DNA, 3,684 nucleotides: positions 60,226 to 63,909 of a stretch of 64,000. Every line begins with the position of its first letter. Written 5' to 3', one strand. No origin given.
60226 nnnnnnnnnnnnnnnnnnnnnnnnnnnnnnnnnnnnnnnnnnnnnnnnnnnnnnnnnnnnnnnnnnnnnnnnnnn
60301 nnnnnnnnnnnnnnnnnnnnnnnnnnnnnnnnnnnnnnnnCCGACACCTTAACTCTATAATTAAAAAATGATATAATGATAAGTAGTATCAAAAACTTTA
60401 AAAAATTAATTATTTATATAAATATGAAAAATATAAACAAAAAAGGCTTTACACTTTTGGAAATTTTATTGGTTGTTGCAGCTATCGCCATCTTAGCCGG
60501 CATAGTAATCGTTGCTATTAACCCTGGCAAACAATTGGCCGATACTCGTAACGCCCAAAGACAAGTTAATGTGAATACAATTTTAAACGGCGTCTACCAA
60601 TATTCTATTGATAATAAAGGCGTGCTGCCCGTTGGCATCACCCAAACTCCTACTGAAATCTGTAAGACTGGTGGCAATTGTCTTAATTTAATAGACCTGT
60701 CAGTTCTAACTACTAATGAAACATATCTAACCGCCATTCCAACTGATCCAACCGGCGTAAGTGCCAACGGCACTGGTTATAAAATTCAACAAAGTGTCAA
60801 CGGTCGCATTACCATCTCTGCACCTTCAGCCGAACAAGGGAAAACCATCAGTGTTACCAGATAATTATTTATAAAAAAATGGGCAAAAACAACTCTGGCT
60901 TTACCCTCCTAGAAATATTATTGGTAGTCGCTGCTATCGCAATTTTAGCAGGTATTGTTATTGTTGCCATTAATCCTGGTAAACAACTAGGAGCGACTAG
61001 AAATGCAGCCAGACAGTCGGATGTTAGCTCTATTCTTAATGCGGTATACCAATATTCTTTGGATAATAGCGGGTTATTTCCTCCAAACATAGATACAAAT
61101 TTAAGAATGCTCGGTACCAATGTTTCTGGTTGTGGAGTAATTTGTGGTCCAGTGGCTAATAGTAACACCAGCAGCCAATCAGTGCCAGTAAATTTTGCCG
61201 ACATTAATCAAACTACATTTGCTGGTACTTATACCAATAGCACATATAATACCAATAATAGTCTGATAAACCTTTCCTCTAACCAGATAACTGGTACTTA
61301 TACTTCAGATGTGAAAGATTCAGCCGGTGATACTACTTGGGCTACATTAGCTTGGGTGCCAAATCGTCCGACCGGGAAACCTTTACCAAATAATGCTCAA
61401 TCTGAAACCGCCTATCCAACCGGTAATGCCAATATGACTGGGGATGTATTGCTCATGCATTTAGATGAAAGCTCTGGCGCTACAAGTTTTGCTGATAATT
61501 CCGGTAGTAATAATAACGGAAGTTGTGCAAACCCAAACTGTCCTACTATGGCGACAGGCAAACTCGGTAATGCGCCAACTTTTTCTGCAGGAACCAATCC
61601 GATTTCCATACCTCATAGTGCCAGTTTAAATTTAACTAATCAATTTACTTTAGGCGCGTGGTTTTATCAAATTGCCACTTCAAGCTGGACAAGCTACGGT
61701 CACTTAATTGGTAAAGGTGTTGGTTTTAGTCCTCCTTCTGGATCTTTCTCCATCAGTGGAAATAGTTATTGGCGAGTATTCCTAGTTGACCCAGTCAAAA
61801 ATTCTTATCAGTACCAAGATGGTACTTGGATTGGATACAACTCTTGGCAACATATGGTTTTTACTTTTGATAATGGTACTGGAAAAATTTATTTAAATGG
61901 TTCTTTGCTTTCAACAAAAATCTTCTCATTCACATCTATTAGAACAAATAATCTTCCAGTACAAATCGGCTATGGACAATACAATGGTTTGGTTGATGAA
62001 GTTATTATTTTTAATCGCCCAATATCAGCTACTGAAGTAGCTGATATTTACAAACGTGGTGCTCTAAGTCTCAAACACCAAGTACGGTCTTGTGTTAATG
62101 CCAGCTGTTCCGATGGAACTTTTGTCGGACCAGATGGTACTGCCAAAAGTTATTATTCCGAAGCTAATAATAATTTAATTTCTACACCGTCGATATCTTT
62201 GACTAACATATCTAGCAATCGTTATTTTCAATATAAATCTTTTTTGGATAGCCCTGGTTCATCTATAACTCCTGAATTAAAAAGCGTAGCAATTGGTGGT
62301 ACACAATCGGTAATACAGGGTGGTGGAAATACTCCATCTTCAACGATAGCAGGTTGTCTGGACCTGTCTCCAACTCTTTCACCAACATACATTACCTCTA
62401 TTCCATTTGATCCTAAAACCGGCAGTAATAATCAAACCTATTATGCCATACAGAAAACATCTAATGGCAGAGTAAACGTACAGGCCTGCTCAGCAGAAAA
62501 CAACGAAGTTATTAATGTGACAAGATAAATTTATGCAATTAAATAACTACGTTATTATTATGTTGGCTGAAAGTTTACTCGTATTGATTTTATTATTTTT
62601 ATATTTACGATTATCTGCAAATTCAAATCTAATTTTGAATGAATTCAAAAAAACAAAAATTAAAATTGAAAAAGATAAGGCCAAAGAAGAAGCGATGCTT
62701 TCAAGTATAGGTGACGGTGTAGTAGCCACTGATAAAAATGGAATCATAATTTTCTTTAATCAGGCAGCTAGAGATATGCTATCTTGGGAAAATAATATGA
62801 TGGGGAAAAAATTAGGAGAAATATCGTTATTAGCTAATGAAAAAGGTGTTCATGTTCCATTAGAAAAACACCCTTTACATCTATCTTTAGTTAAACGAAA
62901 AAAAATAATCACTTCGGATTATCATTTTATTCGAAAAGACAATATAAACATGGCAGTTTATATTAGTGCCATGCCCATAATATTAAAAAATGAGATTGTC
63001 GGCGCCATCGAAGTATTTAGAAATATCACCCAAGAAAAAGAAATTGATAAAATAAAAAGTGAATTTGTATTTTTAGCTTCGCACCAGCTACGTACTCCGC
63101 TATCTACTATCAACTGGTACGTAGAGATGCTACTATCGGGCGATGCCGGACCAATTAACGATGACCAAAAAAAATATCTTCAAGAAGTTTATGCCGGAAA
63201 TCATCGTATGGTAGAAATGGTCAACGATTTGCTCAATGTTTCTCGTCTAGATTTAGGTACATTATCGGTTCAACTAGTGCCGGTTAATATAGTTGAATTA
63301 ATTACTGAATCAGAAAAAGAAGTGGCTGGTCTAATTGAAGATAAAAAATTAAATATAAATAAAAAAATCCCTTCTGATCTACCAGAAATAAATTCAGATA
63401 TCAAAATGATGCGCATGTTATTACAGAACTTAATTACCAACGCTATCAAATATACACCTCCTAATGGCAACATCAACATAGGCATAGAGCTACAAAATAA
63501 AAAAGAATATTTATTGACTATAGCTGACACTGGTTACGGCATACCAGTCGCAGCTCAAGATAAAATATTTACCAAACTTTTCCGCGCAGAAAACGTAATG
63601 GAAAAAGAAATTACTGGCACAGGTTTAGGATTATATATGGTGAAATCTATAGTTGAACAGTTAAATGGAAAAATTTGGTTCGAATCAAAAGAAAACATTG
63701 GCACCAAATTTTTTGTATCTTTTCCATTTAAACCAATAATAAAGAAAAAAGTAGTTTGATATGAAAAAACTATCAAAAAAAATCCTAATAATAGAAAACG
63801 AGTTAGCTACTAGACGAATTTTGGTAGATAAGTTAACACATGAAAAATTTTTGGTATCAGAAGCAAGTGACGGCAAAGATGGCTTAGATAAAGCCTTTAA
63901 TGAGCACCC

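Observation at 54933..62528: Second type IV pilus locus with a PilC-SH3b fusion and a pilin-LamG lectin fusion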

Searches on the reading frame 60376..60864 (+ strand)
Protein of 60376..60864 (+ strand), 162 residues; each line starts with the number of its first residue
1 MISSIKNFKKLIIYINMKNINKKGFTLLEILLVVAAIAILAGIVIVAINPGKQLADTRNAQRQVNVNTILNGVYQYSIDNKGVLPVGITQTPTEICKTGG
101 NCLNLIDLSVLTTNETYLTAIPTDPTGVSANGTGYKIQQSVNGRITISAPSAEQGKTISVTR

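Call 3: search_protein_families(library=pfam, proteins=[window:60376-60864:+], max_evalue=0.1)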
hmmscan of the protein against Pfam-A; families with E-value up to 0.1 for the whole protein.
window:60376-60864:+ (162 aa): 2 families
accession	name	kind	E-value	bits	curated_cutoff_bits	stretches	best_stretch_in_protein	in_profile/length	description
PF07963.17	N_methyl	-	5.7e-06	26.1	21.2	1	21-44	3-26/27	Prokaryotic N-terminal methylation motif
PF14221.11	DUF4330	-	0.062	13.9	27.6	1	23-72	7-61/167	Domain of unknown function (DUF4330)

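Call 4: search_protein_families(library=ncbifam, proteins=[window:60376-60864:+], max_evalue=0.1)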
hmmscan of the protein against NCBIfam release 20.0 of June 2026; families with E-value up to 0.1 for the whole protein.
window:60376-60864:+ (162 aa): 13 families
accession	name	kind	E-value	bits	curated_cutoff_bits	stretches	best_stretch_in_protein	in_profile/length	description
TIGR01710.1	typeII_sec_gspG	equivalog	1.4e-06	28.4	88.85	1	23-81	1-57/134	type II secretion system major pseudopilin GspG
TIGR01708.2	typeII_sec_gspH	equivalog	1.5e-06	28.3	80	1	23-58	2-39/169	type II secretion system minor pseudopilin GspH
TIGR02532.1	IV_pilin_GFxxxE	domain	1.9e-06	27.4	16.3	1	22-45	1-24/24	prepilin-type N-terminal cleavage/methylation domain-containing protein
NF040999.1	pilin_ComGC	equivalog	0.00031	20.9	75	1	22-81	1-58/84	competence type IV pilus major pilin ComGC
NF041013.1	T4P_ComGE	equivalog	0.00031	20.8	49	1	21-75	2-54/83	competence type IV pilus minor pilin ComGE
NF007862.0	PRK10574.1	equivalog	0.00054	20.1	138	1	21-47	3-29/145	prepilin peptidase-dependent pilin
NF041775.1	typeIV_PilA_Myxo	equivalog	0.00062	19.8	400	1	19-47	7-35/214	type IV pilin protein PilA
NF040982.1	ComGD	equivalog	0.0012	19.2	70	1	22-50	1-29/139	competence type IV pilus minor pilin ComGD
NF047827.1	T3SSXpsH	equivalog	0.005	16.6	160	1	23-65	1-43/145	type II secretion system protein XpsH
TIGR02596.1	TIGR02596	subfamily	0.013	15.6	70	1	25-49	1-25/196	Verru_Chthon cassette protein D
NF041002.1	pilin_ComGF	equivalog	0.034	14.4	80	1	22-66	1-45/139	competence type IV pilus minor pilin ComGF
TIGR01707.1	gspI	equivalog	0.038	14.5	44.35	1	24-56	1-30/101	type II secretion system minor pseudopilin GspI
NF007800.0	PRK10506.1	equivalog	0.055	13.3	158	1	19-42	5-28/163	prepilin peptidase-dependent protein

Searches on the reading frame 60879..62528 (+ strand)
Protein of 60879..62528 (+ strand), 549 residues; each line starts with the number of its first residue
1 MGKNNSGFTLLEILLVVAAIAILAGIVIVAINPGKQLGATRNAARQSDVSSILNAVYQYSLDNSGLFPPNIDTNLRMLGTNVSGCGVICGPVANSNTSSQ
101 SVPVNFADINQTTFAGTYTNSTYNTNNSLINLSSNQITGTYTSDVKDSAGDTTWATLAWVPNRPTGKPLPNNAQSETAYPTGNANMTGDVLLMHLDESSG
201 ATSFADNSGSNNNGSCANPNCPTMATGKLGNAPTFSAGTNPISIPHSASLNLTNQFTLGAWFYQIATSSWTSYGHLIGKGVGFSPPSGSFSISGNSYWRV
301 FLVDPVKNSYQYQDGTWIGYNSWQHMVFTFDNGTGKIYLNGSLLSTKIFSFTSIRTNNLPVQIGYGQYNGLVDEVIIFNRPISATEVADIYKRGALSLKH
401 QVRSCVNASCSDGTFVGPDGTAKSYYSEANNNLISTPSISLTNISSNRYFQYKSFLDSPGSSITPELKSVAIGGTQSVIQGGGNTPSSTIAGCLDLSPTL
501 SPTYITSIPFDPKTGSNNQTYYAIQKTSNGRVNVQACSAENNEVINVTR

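Call 3: search_protein_families(library=pfam, proteins=[window:60879-62528:+], max_evalue=0.1)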
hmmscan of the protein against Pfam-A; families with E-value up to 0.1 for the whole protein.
window:60879-62528:+ (549 aa): 2 families
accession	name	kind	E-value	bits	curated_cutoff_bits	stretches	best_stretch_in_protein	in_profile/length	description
PF13385.13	Laminin_G_3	-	2.3e-20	73.7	27.6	1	238-388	3-151/151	Concanavalin A-like lectin/glucanases superfamily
PF07963.17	N_methyl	-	2.5e-05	24.1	21.2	1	3-27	2-26/27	Prokaryotic N-terminal methylation motif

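Call 4: search_protein_families(library=ncbifam, proteins=[window:60879-62528:+], max_evalue=0.1)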
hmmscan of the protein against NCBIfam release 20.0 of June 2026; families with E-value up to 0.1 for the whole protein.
window:60879-62528:+ (549 aa): 10 families
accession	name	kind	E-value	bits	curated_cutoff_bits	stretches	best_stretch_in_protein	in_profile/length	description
NF052521.1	TafC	equivalog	2.6e-10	40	410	1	204-393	166-362/373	TafC family fimbrial protein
TIGR01710.1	typeII_sec_gspG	equivalog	3.8e-07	30.2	88.85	1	6-68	1-60/134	type II secretion system major pseudopilin GspG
TIGR01708.2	typeII_sec_gspH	equivalog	1.3e-05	25.3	80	1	6-45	2-42/169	type II secretion system minor pseudopilin GspH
TIGR02532.1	IV_pilin_GFxxxE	domain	7.4e-05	22.4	16.3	1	6-28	2-24/24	prepilin-type N-terminal cleavage/methylation domain-containing protein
NF007862.0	PRK10574.1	equivalog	0.0012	19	138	1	4-30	3-29/145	prepilin peptidase-dependent pilin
NF041775.1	typeIV_PilA_Myxo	equivalog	0.0013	18.8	400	1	4-30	9-35/214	type IV pilin protein PilA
NF040999.1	pilin_ComGC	equivalog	0.0076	16.4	75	1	6-63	2-57/84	competence type IV pilus major pilin ComGC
NF041013.1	T4P_ComGE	equivalog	0.011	15.8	49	1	3-32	1-30/83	competence type IV pilus minor pilin ComGE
TIGR02596.1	TIGR02596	subfamily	0.033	14.2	70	1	8-32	1-25/196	Verru_Chthon cassette protein D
NF040982.1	ComGD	equivalog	0.061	13.7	70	1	6-32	2-28/139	competence type IV pilus minor pilin ComGD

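Call 12: find_homologous_proteins(query=window:60879-62528:+)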
Query window:60879-62528:+ (549 aa): 248 proteins with E <= 0.001 among 8000 candidates; the best 120 are listed.
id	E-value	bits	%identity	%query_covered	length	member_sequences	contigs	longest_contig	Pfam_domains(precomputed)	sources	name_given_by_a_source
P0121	0.0e+0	1221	100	100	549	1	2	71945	PF13385.14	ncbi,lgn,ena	-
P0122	5.3e-275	932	73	100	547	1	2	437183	PF13385.14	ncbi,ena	-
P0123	1.3e-271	920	72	100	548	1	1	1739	PF13385.14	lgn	-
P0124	1.7e-271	920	74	100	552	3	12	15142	PF13385.14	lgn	-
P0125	3.0e-268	909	74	100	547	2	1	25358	PF13385.14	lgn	-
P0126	2.7e-258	876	70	100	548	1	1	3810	PF13385.14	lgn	-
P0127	1.1e-257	874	70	100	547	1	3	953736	PF07963.18,PF13385.14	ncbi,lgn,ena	-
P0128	1.7e-254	864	69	100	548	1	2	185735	PF13385.14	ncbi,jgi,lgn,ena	-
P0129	2.4e-231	787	64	100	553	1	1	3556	PF13385.14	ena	-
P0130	3.3e-224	764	63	100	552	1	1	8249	PF13385.14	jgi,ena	-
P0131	4.0e-218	744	62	100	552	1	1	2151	PF13385.14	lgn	-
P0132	9.6e-212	723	60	100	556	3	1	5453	PF13385.14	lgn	-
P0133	1.9e-211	722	61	100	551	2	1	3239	PF13385.14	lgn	-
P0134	1.4e-205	702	59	99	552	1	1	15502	PF13385.14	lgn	-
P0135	1.5e-179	617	57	100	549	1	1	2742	PF13385.14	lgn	-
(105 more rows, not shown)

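Call 26: predict_structure(alignment_id=A1)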
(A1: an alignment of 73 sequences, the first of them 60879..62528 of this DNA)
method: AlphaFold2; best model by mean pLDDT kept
length: 549 residues; sequences in the alignment: 73
mean_pLDDT: 91.9   pTM: 0.71
mean pLDDT of the five models: 91.9, 91.3, 91.3, 90.5, 90.3
residues with pLDDT >= 90: 427; 70-90: 91; 50-70: 26; < 50: 5
segments of 3 or more residues with pLDDT < 50: 1-3
pLDDT, mean of each block of 10 residues (from residue 1): 55 86 82 86 96 98 95 96 90 64 95 97 97 98 96 97 96 94 97 96 97 93 95 91 97 97 83 88 75 88 91 86 96 98 97 95 93 98 98 97 97 96 94 91 95 98 97 87 69 95 96 95 94 94 91
secondary structure, 60 per line:
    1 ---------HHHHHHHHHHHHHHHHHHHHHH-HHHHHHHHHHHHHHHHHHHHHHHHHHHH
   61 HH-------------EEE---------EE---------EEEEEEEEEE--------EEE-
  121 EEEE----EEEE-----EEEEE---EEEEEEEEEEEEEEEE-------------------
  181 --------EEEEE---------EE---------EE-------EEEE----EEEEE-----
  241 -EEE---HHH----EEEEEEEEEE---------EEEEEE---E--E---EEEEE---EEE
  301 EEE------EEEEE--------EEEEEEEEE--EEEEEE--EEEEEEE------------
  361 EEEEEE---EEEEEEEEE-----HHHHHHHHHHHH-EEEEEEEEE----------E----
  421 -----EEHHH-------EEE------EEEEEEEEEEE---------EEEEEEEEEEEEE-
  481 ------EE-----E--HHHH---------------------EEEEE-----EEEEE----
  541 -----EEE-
elements in order: H10-31 H33-62 E76-78 E99-108 E117-119 E121-124 E129-132 E138-142 E146-161 E189-193 E223-226 E231-235 E242-244 E255-264 E274-279 E290-294 E298-303 E310-314 E323-331 E334-339 E342-348 E361-366 E370-378 H384-395 E397-405 E438-440 E447-457 E467-479 H497-500 E522-526 E532-536 E546-548

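Call 29: fold_search(model_id=the predicted structure, library=pdb)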
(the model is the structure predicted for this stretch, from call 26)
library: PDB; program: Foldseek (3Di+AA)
matches with E <= 10: 1715; with E <= 0.001: 607
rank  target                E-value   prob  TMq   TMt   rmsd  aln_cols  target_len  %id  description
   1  1a8d                  4.5e-12  1.00  0.33  0.40   7.2       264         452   17  TETANUS TOXIN C FRAGMENT (released 1998-10-14)
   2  1diw                  5.3e-12  1.00  0.33  0.41   5.4       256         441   16  THE HC FRAGMENT OF TETANUS TOXIN COMPLEXED WITH GALACTOSE (released 2000-03-24)
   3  1af9                  5.6e-12  1.00  0.33  0.40   5.9       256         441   16  TETANUS NEUROTOXIN C FRAGMENT (released 1998-04-29)
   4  9fyq_C                7.3e-12  1.00  0.33  0.41   7.4       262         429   16  Cryo-EM structure of native SV2A in complex with TeNT-Hc, gangliosides and Pro-Macrobody 5 (released 2025-05-21)
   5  1fv2_A                9.6e-12  1.00  0.32  0.39   7.5       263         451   15  The Hc fragment of tetanus toxin complexed with an analogue of its ganglioside receptor GT1B (released 2001-09-05)
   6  3hmy_A                1.2e-11  1.00  0.32  0.39   7.7       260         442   16  Crystal structure of HCR/T complexed with GT2 (released 2009-07-14)
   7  3v0a_A                1.5e-11  1.00  0.30  0.14   6.1       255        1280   14  2.7 angstrom crystal structure of BoNT/Ai in complex with NTNHA (released 2012-03-14)
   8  9ea9_A                1.8e-11  1.00  0.31  0.14   6.0       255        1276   13  Crystal structure of BoNT/A-NTNH-HA70 -VHH_F12-VHH_H7-Fab_NTNH complex (released 2025-09-17)
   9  5jmc_G                1.8e-11  1.00  0.30  0.39   8.0       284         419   14  Receptor binding domain of Botulinum neurotoxin A in complex with rat SV2C (released 2016-06-15)
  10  5n0c_A                2.0e-11  1.00  0.31  0.14   7.3       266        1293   16  Crystal structure of the tetanus neurotoxin in complex with GM1a (released 2017-06-21)
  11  5n0b_A                2.8e-11  1.00  0.31  0.14   7.4       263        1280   17  Crystal structure of the tetanus neurotoxin in complex with GD1a (released 2017-06-21)
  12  5n0c_B                2.9e-11  1.00  0.32  0.14   5.6       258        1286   17  Crystal structure of the tetanus neurotoxin in complex with GM1a (released 2017-06-21)
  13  9qc7_B                3.3e-11  1.00  0.32  0.16   6.0       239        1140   15  BoNT-NTNH complex from Clostridium botulinum Serotype B1 (released 2025-09-10)
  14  7by5                  3.4e-11  1.00  0.33  0.15   5.5       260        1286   16  Tetanus neurotoxin mutant-(H233A/E234Q/H237A/Y375F) (released 2021-02-17)
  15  6thy_AAA              3.6e-11  1.00  0.30  0.39   6.2       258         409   13  Botulinum neurotoxin A3 Hc domain in complex with GD1a (released 2020-01-29)
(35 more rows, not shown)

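Call 61: search_solved_structures(query=A1, max_evalue=0.01)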
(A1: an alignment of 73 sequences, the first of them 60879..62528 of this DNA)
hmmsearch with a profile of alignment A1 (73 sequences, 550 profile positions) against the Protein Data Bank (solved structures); distinct sequences matched with E-value up to 0.01: 63 (the best 60 are shown).
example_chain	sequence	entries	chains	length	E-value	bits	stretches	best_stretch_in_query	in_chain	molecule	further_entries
4qvs_A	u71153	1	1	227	1.8e-21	79.8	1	193-391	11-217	S-layer domain-containing protein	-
5hon_A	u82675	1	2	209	7.6e-17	64.5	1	201-392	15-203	Extracellular arabinanase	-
5ho0_A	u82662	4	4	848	1.8e-15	60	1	201-392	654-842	Extracellular arabinanase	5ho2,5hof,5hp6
6hox_A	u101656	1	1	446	7e-13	51.4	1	200-393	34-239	Binding domain (Hc) of Paraclostridial Mosquitocidal Protein 1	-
9b6m_B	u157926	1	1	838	8.1e-13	51.2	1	223-394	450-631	PG1 heavy chain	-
8byp_X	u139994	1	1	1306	2.8e-12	49.4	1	200-395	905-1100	Botulinum neurotoxin type X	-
9k6v_A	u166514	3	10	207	3.5e-10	42.5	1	252-392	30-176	Pentraxin-related protein PTX3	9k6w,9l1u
9k6u_B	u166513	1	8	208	3.5e-10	42.5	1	252-392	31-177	Pentraxin-related protein PTX3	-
9k6n_A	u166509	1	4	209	3.5e-10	42.5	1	252-392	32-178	Pentraxin-related protein PTX3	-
8pvq_A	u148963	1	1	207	3.7e-10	42.5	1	252-392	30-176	Pentraxin-related protein PTX3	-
9fyq_C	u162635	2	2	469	4.3e-10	42.2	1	199-395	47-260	Tetanus toxin heavy chain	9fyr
1dll_A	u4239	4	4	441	4.4e-10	42.2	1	199-395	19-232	TETANUS TOXIN | Tetanus toxin (Tentoxylysin)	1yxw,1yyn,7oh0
1dfq_A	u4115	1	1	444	4.5e-10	42.2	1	199-395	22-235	TETANUS TOXIN HC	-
3hmy_A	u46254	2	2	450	4.6e-10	42.1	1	199-395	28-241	Tetanus toxin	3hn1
7by4_A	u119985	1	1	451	4.6e-10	42.1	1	199-395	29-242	Tetanus toxin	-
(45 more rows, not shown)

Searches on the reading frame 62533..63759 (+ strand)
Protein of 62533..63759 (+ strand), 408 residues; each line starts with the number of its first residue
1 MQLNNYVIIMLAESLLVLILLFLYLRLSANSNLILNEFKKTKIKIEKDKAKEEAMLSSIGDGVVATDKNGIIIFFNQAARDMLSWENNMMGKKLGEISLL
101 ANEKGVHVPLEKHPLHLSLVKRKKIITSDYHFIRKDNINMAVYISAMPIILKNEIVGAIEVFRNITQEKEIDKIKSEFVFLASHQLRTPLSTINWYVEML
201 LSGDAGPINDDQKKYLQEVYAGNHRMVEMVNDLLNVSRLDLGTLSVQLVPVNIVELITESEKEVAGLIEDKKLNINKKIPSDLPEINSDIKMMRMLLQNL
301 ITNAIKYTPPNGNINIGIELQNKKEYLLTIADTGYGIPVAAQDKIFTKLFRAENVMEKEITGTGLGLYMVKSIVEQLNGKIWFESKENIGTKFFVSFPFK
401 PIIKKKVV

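Call 3: search_protein_families(library=pfam, proteins=[window:62533-63759:+], max_evalue=0.1)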
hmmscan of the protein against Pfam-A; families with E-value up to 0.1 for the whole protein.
window:62533-63759:+ (408 aa): 11 families
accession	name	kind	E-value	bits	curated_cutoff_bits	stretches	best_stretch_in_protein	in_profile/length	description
PF02518.31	HATPase_c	-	3.8e-26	92.1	26.4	1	289-400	2-110/111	Histidine kinase-, DNA gyrase B-, and HSP90-like ATPase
PF00512.31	HisKA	-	1.7e-14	54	26.9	1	175-241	2-65/66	His Kinase A (phospho-acceptor) domain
PF13426.13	PAS_9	-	9.4e-08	32.7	27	1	61-167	2-103/103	PAS domain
PF00989.32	PAS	-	1.3e-06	28.8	22.6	1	53-91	4-43/113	PAS fold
PF13188.13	PAS_8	-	3.2e-05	24.1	21.8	1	53-97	4-46/65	PAS domain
PF13596.12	PAS_10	-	0.0073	17.4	22.1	1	54-166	3-106/106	PAS domain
PF08448.16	PAS_4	-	0.012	16.3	23.1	1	56-169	1-109/110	PAS fold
PF13581.12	HATPase_c_2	-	0.013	15.9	27.4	1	290-377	29-112/127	Histidine kinase-like ATPase domain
PF18719.7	ArlS_N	-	0.026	15.2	27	1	117-167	81-133/140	ArlS sensor domain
PF12860.13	PAS_7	-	0.039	14.5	27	1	56-170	1-112/115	PAS fold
PF14501.12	HATPase_c_5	-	0.097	13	22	1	296-388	9-93/102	GHKL domain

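Call 4: search_protein_families(library=ncbifam, proteins=[window:62533-63759:+], max_evalue=0.1)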
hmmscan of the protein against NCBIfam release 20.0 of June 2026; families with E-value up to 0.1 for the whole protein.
window:62533-63759:+ (408 aa): 91 families (the best 25 are shown)
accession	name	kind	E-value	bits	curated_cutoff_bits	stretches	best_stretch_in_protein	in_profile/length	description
NF033092.0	HK_WalK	equivalog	9.3e-67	225.9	725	1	27-399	235-594/594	cell wall metabolism sensor histidine kinase WalK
NF046044.1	PnpS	equivalog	4e-64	217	400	1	27-398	32-390/390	two-component system histidine kinase PnpS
TIGR02966.1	phoR_proteo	equivalog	3.1e-53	181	334.2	1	51-397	7-333/333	phosphate regulon sensor histidine kinase PhoR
NF047874.1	MASE3_PAS_HK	subfamily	7.9e-52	176.9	560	1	36-404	251-630/655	MASE3 domain-containing sensor histidine kinase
NF045911.1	TCSHisKinNblS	equivalog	2.2e-48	165.1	1000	1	37-396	252-617/621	two-component system sensor histidine kinase NblS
NF008468.0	PRK11360.1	equivalog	1.4e-45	155.8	646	1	45-404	263-613/616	two-component system sensor histidine kinase AtoS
NF006800.0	PRK09303.1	equivalog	2.6e-42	145.1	342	1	173-399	149-377/383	histidine kinase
NF033093.1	HK_VicK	exception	7.6e-40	136.9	680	1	30-400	74-436/448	cell wall metabolism sensor histidine kinase VicK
NF041735.1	hist_kin_RppB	equivalog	4.8e-39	134.4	400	1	178-398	219-438/438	two-component system sensor histidine kinase RppB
TIGR02956.1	TMAO_torS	equivalog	5.1e-39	134.1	676.5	1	170-400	459-683/967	TMAO reductase system sensor histidine kinase/response regulator TorS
NF008318.0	PRK11107.1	equivalog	1.3e-38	132.7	890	1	169-399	287-518/920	two-component sensor histidine kinase BarA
NF045595.1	HK_scytonemin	equivalog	5.6e-38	130.7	865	1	159-399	399-635/637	scytonemin biosynthesis sensor histidine kinase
NF008302.0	PRK11091.1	equivalog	1e-37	129.8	838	1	156-399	257-505/779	aerobic respiration two-component sensor histidine kinase ArcB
NF033091.0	HK_VanS_ACDEFG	equivalog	2.1e-35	122.3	400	1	163-397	62-292/293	vancomycin resistance histidine kinase VanS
NF041947.1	LuxQ_Vibrio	equivalog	4.6e-35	120.7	1200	1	170-403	467-700/843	quorum-sensing autoinducer 2 sensor kinase/phosphatase LuxQ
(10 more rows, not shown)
